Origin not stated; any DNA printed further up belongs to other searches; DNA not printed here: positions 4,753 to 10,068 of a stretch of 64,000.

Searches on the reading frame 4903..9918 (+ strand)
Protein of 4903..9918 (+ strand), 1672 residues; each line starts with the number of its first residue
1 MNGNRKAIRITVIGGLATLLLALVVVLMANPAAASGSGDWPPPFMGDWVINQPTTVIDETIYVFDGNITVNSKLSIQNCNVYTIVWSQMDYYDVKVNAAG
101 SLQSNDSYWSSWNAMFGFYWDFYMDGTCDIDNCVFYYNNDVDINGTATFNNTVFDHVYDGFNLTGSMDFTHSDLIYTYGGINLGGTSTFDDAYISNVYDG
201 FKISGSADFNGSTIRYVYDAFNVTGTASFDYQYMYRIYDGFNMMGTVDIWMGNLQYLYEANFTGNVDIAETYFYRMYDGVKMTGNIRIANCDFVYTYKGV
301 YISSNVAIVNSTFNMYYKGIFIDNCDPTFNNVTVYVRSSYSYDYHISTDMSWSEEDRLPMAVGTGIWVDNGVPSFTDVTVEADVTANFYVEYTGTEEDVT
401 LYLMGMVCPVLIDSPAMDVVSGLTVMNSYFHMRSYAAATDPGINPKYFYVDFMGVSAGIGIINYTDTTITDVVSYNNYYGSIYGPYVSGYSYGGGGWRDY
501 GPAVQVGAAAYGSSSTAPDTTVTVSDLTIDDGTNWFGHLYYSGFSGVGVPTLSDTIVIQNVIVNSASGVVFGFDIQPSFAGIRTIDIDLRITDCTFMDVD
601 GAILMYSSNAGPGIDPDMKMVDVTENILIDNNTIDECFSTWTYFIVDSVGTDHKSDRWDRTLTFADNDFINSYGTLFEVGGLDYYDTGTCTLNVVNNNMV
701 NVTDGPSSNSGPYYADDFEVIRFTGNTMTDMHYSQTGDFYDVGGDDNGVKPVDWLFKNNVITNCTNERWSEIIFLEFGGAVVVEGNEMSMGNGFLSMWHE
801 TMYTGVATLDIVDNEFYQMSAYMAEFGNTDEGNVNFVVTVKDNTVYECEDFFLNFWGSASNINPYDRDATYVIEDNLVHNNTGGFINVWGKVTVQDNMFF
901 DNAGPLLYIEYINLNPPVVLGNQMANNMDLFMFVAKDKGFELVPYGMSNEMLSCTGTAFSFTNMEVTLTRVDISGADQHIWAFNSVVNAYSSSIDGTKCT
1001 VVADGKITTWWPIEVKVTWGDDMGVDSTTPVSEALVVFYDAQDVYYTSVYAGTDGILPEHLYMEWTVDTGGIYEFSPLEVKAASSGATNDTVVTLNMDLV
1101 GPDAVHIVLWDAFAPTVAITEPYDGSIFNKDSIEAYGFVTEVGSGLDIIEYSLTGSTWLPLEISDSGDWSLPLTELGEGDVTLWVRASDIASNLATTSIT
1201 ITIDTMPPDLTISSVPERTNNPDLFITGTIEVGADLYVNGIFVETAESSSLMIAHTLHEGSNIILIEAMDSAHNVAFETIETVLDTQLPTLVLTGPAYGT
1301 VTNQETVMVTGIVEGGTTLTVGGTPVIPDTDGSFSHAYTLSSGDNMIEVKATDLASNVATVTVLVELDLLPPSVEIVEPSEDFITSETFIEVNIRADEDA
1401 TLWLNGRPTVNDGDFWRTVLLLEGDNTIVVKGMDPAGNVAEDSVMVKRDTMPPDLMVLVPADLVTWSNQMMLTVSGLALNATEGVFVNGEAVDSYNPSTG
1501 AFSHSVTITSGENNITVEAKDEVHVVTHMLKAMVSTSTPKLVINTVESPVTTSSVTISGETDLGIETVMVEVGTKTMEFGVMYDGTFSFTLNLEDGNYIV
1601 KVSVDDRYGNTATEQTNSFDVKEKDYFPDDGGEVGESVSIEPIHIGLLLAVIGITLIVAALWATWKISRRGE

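Call 7: search_protein_families(library=pfam, proteins=[window:4903-9918:+], max_evalue=0.001)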
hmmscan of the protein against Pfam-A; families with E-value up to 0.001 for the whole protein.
window:4903-9918:+ (1672 aa): 3 families
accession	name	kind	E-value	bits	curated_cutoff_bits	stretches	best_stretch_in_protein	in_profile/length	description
PF09136.16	Glucodextran_B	-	3.3e-48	162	27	5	1289-1368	1-82/83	Glucodextranase, domain B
PF19077.6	Big_13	-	8.3e-15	55.6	27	2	1560-1621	35-100/102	Bacterial Ig-like domain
PF07495.19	Y_Y_Y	-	7e-05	23.1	26.6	0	1587-1621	30-64/65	Y_Y_Y domain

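Call 8: search_protein_families(library=ncbifam, proteins=[window:4903-9918:+], max_evalue=0.001)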
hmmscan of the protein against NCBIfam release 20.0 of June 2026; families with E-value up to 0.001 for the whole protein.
window:4903-9918:+ (1672 aa): 2 families
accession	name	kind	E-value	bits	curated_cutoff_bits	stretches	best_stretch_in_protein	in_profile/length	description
NF033510.3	Ca_tandemer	repeat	7.4e-09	35.9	50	1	1534-1612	6-96/96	Ca2+-stabilized repeat-containing adhesin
NF047446.1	barrel_OmpL47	domain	1.8e-07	31.5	40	0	1143-1202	15-67/68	OmpL47-type beta-barrel domain-containing protein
